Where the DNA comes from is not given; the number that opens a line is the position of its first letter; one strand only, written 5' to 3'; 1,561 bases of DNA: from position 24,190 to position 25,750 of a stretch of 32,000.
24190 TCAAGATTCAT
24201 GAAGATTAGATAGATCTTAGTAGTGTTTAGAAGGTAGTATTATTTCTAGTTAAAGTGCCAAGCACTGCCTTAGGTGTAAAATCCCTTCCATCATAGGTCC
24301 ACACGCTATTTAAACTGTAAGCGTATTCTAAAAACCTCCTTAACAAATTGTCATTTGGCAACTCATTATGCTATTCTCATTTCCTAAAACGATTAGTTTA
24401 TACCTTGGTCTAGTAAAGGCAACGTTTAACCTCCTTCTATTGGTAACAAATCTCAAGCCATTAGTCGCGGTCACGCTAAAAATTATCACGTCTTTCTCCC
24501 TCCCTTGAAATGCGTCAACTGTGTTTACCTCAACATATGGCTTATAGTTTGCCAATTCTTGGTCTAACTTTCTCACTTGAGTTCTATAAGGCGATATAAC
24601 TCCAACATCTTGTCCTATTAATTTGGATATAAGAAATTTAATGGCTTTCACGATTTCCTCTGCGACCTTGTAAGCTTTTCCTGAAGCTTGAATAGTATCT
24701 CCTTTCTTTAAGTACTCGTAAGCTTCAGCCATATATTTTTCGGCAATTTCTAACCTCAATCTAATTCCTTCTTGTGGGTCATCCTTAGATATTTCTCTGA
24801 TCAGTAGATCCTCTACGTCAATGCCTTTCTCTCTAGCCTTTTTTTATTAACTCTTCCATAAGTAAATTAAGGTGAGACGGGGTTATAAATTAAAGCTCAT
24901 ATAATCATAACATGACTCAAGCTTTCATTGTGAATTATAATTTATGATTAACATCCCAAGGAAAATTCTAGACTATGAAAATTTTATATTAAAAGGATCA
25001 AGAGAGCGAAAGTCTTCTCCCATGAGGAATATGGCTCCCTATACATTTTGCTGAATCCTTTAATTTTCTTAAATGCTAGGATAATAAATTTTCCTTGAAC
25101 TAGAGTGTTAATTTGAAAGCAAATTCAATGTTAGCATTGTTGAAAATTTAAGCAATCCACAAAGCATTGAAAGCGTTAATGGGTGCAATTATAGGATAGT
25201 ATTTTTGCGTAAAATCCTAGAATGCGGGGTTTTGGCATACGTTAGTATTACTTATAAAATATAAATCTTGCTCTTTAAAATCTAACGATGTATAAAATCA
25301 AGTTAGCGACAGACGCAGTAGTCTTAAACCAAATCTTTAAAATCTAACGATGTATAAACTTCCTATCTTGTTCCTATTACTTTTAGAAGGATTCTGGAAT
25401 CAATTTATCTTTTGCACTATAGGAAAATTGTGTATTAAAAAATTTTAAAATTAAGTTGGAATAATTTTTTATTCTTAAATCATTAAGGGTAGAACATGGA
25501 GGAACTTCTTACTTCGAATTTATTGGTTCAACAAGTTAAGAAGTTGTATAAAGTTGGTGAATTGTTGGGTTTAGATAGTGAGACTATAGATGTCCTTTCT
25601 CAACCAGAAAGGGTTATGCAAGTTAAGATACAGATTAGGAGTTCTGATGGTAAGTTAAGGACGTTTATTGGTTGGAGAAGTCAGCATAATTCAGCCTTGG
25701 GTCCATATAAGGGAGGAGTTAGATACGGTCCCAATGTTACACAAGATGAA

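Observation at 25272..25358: Orphan two-repeat / one-spacer CRISPR-like unit upstream of gdhA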

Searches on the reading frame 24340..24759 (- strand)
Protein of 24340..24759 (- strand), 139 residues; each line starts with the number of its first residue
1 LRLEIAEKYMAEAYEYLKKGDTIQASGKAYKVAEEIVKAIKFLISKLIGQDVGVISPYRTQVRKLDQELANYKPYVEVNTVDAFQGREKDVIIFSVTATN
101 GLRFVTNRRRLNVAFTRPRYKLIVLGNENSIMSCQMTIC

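Call 67: search_protein_families(library=pfam, proteins=[window:24340-24759:-], max_evalue=0.01)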
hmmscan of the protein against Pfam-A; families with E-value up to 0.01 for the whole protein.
window:24340-24759:- (139 aa): 4 families
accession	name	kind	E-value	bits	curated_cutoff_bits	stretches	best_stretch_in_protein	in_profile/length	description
PF13087.12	AAA_12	-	4.6e-29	101.8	27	1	32-128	91-194/195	AAA domain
PF05942.16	PaREP1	-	1.7e-13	50.9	24.4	1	2-41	2-41/115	Archaeal PaREP1/PaREP8 family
PF13538.12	UvrD_C_2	-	0.00072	19.8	27.4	1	77-124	3-51/52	UvrD-like helicase C-terminal domain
PF01443.25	Viral_helicase1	-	0.007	16.6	21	1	62-125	161-227/228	Viral superfamily 1 RNA helicase core domain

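Call 79: find_homologous_proteins(query=window:24340-24756:-, max_evalue=1e-10)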
Query window:24340-24756:- (138 aa): 43 proteins with E <= 1e-10 among 78 candidates.
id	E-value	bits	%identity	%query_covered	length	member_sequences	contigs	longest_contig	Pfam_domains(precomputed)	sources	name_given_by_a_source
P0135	5.4e-82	290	99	100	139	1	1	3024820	PF13087.13,PF05942.17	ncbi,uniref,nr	ncbi:hypothetical protein HFC64_02085 [Saccharolobus solfataricus]|uniref:DNA2/NAM7 helicase-like C-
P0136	1.3e-77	276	100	94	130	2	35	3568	PF13087.13,PF05942.17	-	-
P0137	3.6e-59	216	99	75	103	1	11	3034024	PF13087.13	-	-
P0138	1.8e-31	127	60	83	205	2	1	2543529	PF13087.13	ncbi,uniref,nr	ncbi:hypothetical protein GFS03_03955 [Sulfolobus sp. E5-1-F]|uniref:AAA domain-containing protein n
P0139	4.2e-23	100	53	78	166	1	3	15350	PF13538.13,PF13087.13,PF01443.25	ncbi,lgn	ncbi:MAG: ATP-binding protein [Candidatus Nitrosocaldus sp.]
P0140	8.1e-22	95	47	84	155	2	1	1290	PF13538.13,PF13087.13,PF01443.25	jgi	jgi:superfamily I DNA and/or RNA helicase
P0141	3.3e-21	93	51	80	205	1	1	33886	PF13538.13,PF13087.13,PF01443.25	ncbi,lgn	ncbi:MAG: ATP-binding protein [Sulfolobales archaeon]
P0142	3.9e-21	93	47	82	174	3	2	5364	PF13087.13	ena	-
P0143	5.4e-21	93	48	87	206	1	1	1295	PF13538.13,PF13087.13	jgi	jgi:superfamily I DNA and/or RNA helicase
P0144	6.5e-21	92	52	74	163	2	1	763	PF13538.13,PF13087.13,PF01443.25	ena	-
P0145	7.7e-21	92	63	59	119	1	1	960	PF13087.13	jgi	jgi:superfamily I DNA and/or RNA helicase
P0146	8.5e-21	92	48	80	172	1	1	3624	PF13538.13,PF13087.13,PF01443.25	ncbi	ncbi:MAG: hypothetical protein DSO07_02300, partial [Thermoproteota archaeon]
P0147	1.5e-20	91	50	83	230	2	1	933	PF13087.13,PF01443.25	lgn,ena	-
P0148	3.4e-20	90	49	80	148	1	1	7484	PF13087.13,PF01443.25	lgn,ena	-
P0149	3.8e-20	90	46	74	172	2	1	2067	PF13538.13,PF13087.13,PF01443.25,PF13361.13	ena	-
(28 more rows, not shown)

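Call 80: find_encoding_contigs(protein=P0138, flank=6000, max_places=4)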
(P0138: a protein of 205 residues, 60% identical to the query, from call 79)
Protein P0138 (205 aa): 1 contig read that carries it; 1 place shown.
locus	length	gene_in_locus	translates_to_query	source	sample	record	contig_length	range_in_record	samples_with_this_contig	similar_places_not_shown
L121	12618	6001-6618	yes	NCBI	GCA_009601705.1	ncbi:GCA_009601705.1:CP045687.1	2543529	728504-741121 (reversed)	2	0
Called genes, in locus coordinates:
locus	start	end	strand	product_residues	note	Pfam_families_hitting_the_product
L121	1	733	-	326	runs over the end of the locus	PF01073:3Beta_HSD, PF01370:Epimerase, PF04321:RmlD_sub_bind, PF13460:NAD_binding_10 (weak), PF16363:GDP_Man_Dehyd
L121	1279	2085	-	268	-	PF27344:MJECL34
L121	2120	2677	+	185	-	-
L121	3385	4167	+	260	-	-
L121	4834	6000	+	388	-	PF00580:UvrD-helicase (faint), PF01637:ATPase_2 (weak), PF04851:ResIII (weak), PF13086:AAA_11, PF13191:AAA_16 (weak), PF13245:AAA_19, PF13604:AAA_30, PF07728:AAA_5 (faint), +1 more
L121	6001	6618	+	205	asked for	PF13087:AAA_12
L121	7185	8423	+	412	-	PF12323:HTH_OrfB_IS605, PF01385:OrfB_IS605, PF07282:Cas12f1-like_TNB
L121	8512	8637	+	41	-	-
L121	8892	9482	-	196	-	PF00702:Hydrolase, PF13419:HAD_2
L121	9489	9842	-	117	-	-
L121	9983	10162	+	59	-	PF06348:DUF1059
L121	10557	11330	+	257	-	PF13404:HTH_AsnC-type (weak), PF13412:HTH_24 (faint)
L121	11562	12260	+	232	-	-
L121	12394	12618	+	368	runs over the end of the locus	PF04693:DDE_Tnp_2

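Call 81: find_encoding_contigs(protein=P0136, flank=3000, max_places=10)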
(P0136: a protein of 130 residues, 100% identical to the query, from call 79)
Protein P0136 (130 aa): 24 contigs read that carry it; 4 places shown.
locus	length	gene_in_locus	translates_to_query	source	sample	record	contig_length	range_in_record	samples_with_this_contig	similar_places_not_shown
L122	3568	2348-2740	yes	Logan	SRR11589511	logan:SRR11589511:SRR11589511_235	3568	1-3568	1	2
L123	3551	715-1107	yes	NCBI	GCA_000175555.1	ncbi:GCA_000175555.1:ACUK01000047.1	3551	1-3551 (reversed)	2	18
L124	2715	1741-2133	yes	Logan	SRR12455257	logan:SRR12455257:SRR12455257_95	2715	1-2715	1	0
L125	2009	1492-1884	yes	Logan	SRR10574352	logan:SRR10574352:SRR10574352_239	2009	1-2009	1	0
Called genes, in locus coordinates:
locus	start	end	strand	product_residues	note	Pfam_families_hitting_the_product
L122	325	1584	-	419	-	PF02812:ELFV_dehydrog_N, PF00208:ELFV_dehydrog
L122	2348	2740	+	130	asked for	PF05942:PaREP1, PF13087:AAA_12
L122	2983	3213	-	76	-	-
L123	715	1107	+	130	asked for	PF05942:PaREP1, PF13087:AAA_12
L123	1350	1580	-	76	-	-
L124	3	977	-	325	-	?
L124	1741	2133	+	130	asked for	PF05942:PaREP1, PF13087:AAA_12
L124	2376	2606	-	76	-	-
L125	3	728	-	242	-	?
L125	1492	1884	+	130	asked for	PF05942:PaREP1, PF13087:AAA_12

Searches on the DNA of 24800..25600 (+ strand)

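Call 6: search_rna_families(source=window, start=24800, end=25600, threshold=evalue, max_evalue=10)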
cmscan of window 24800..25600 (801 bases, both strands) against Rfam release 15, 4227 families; matches with E-value up to 10: 6.
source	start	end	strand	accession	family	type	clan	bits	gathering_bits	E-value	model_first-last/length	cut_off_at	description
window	25033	25124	+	RF00443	SNORA27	Gene; snRNA; snoRNA; HACA-box;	CL00032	21.5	64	0.26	1-127/127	no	Small nucleolar RNA SNORA27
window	25505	25584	+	RF04172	MIR8675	Gene; miRNA;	-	19.3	90.8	0.97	1-95/95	no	MIR8675 microRNA precursor family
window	24984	25024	-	RF02125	JPX_2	Gene; lncRNA;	-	15.1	48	2.7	1-69/69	no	JPX transcript, XIST activator conserved region 2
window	25340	25391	-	RF01300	snoU49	Gene; snRNA; snoRNA; CD-box;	CL00062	14.9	35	6.6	1-65/65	no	Small nucleolar RNA U49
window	25078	25157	+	RF03127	L13-Bacteroidia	Cis-reg; leader;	-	13.5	38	7.9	1-73/73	no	L13-Bacteroidia ribosomal protein leader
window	25070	25150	-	RF02089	CLRN1-AS1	Gene; lncRNA;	-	12.4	48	1.8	1-79/79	no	CLRN1 antisense RNA 1 conserved region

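Call 10: search_dna_similar(query=window:25150-25500:+, collection=phages, mode=distant, max_evalue=10)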
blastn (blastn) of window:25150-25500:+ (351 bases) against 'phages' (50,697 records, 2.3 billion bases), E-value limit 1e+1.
Records with a match: 98; places in all: 100; records where one place covers at least 80% of the query: 0.
Best place of each record, by identity: 90-95% 4; 80-90% 88; 60-80% 6.
By first word of the organism name: Staphylococcus 60; Streptomyces 8; Bacillus 4; Acinetobacter 4; Escherichia 4; Streptococcus 3; Mammaliicoccus 2; Mannheimia 2; uncultured 2; Caulobacter 2; and 6 more.
By host as written in the record: Staphylococcus aureus 23; - 10; Staphylococcus sp. 4; Streptomyces viridochromogenes DSM40736 3; Streptomyces griseus ATCC 10137 3; Bacillus anthracis Sterne 2; Mannheimia haemolytica 3927A 2; Acinetobacter baumannii DSM 30007 2; and 40 more.
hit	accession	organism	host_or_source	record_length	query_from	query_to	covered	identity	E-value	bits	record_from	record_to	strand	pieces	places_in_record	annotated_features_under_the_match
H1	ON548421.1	Bacillus phage vB_BanS-Thrax5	Bacillus anthracis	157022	93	151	17%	76.3%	3e-1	42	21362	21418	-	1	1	metallophosphatase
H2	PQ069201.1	Bacillus phage C30-3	Bacillus sp. C30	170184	93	146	15%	79.6%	2e-3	49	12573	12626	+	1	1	record has no annotation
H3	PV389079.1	Mammaliicoccus phage phi116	Mammaliicoccus sciuri Dog116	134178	275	328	15%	75.0%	4e+0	38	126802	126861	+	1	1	hypothetical protein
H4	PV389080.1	Mammaliicoccus phage phi127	Mammaliicoccus sciuri Dog127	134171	275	328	15%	75.0%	4e+0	38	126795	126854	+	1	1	hypothetical protein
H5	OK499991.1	Bacillus phage vB_BanS_Sophrita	Bacillus anthracis Sterne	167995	93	142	14%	76.0%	4e+0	37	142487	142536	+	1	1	putative metallophophatase/DNA polymerase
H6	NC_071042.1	Bacillus phage vB_BanS_Sophrita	Bacillus anthracis Sterne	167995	93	142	14%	76.0%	4e+0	37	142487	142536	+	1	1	exonuclease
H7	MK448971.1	Streptococcus phage Javan52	Streptococcus agalactiae ...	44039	279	323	13%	80.0%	1e+0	40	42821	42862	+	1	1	none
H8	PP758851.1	Streptococcus phage phiGBSVK-D_GBSInt2.1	Streptococcus agalactiae JN_AR_GBS350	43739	279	323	13%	80.0%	1e+0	40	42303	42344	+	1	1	none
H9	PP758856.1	Streptococcus phage phiGBSVK-D_GBSInt6.2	Streptococcus agalactiae JN_AR_GBS206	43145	279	323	13%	80.0%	1e+0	40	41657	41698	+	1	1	none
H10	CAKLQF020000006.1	Acinetobacter phage MD-2021a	not known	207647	294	328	10%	85.7%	4e+0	38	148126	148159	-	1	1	none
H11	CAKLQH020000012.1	Acinetobacter phage MD-2021a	not known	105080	294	328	10%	85.7%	4e+0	38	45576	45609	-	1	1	none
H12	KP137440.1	Mannheimia phage vB_MhM_3927AP2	Mannheimia haemolytica 3927A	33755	283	316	10%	88.2%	3e-1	42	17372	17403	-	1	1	none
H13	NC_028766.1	Mannheimia phage vB_MhM_3927AP2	Mannheimia haemolytica 3927A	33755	283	316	10%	88.2%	3e-1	42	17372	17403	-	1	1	none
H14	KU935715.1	Acinetobacter phage vB_AbaM_ME3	Acinetobacter baumannii DSM 30007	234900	284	319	10%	83.3%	1e+0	39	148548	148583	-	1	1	hypothetical protein (x2)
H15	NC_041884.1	Acinetobacter phage vB_AbaM_ME3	Acinetobacter baumannii DSM 30007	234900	284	319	10%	83.3%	1e+0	39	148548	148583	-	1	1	hypothetical protein (x2)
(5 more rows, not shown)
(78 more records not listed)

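Call 11: search_dna_similar(query=window:25150-25500:+, collection=plasmids, mode=distant, max_evalue=10)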
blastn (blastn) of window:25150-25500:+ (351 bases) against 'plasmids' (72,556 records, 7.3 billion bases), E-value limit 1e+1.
Records with a match: 78; places in all: 82; records where one place covers at least 80% of the query: 0.
Best place of each record, by identity: >=99% 1; 90-95% 30; 80-90% 37; 60-80% 10.
By first word of the organism name: Bacillus 27; Borreliella 12; Enterococcus 9; Candidatus 4; Clostridium 4; Borrelia 2; Buchnera 2; Fusobacterium 2; Leptospira 2; Cetobacterium 2; and 11 more.
By predicted mobility (MOB-suite, as given by PLSDB): non-mobilizable 61; conjugative 16; mobilizable 1.
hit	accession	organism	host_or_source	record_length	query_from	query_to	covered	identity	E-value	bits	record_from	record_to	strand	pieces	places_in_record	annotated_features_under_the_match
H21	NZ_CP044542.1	Borrelia maritima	Ixodes spinipalpis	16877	249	321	21%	73.1%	4e+0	39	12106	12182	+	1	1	none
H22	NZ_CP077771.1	Pseudoalteromonas shioyasakiensis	Haliotis discus hannai,plate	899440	266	331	19%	75.0%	4e+0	40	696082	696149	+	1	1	EAL domain-containing protein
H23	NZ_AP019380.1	Buchnera aphidicola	Nipponaphis monzeni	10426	257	322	19%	74.3%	3e-1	44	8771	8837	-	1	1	none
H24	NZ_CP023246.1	Bacillus cereus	bacteria,pure culture,air in Laboratory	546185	275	331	16%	78.3%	1e+0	41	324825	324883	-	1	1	none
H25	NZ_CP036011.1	Bacillus mycoides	cell culture,soil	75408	268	324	16%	77.2%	4e+0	40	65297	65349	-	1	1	hypothetical protein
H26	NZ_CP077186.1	Fusobacterium animalis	Homo sapiens,resected colorectal tumor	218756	261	317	16%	76.7%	4e+0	40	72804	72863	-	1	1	nickel/cobalt transporter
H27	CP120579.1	Bacillus subtilis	cell culture,Kantong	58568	275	330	16%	75.0%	1e+0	41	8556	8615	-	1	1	hypothetical protein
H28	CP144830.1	Candidatus Stammera capleta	insect metagenome,tissue sample,midgut ...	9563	279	329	15%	78.4%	4e+0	39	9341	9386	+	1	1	record has no annotation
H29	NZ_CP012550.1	Campylobacter sp. RM16187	dog,cell culture,oral swab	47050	292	338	13%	83.0%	1e+0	41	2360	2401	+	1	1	hypothetical protein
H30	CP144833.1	Candidatus Stammera capleta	insect metagenome,tissue sample,midgut ...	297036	283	331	14%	79.6%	4e+0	39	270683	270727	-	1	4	record has no annotation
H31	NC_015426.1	Clostridium botulinum BKT015925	-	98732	269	314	13%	80.9%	1e+0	42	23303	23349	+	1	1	none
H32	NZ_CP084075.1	Fusobacterium vincentii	-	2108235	286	331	13%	80.9%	1e+0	42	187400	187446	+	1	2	none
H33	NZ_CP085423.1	Priestia megaterium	single cell,soil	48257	282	328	13%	77.4%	4e+0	39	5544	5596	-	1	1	none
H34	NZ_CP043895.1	Leptospira interrogans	Homo sapiens,cell culture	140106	276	320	13%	80.4%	4e+0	40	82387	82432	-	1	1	HEPN/Toprim-associated domain-containing protein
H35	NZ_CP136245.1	Leptospira interrogans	Canis lupus familiaris,urine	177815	276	320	13%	80.4%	4e+0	40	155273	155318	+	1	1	HEPN/Toprim-associated domain-containing protein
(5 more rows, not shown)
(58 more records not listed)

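Call 31: search_dna_similar(query=window:25297-25333:+, collection=phages, mode=distant, max_evalue=10)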
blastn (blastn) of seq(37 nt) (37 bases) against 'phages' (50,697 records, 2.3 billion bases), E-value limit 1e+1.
Records with a match: 2; places in all: 2; records where one place covers at least 80% of the query: 0.
Best place of each record, by identity: >=99% 2.
By first word of the organism name: bajarodmic 1; Acinetobacter 1.
By host as written in the record: - 1; Acinetobacter baumannii DSM 25645 1.
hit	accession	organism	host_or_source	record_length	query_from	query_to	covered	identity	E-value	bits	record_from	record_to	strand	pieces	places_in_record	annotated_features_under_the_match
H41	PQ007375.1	bajarodmic virus 1102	Chaetodipus spinatus feces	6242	14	31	49%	100.0%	2e+0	34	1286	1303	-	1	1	major capsid protein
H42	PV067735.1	Acinetobacter phage vB_AbaS-Bhz21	Acinetobacter baumannii DSM 25645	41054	18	34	46%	100.0%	6e+0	32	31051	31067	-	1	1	internal virion lysozyme motif protein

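Call 32: search_dna_similar(query=window:25297-25333:+, collection=plasmids, mode=distant, max_evalue=10)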
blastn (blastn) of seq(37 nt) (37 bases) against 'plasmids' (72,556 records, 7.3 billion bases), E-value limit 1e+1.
No match.
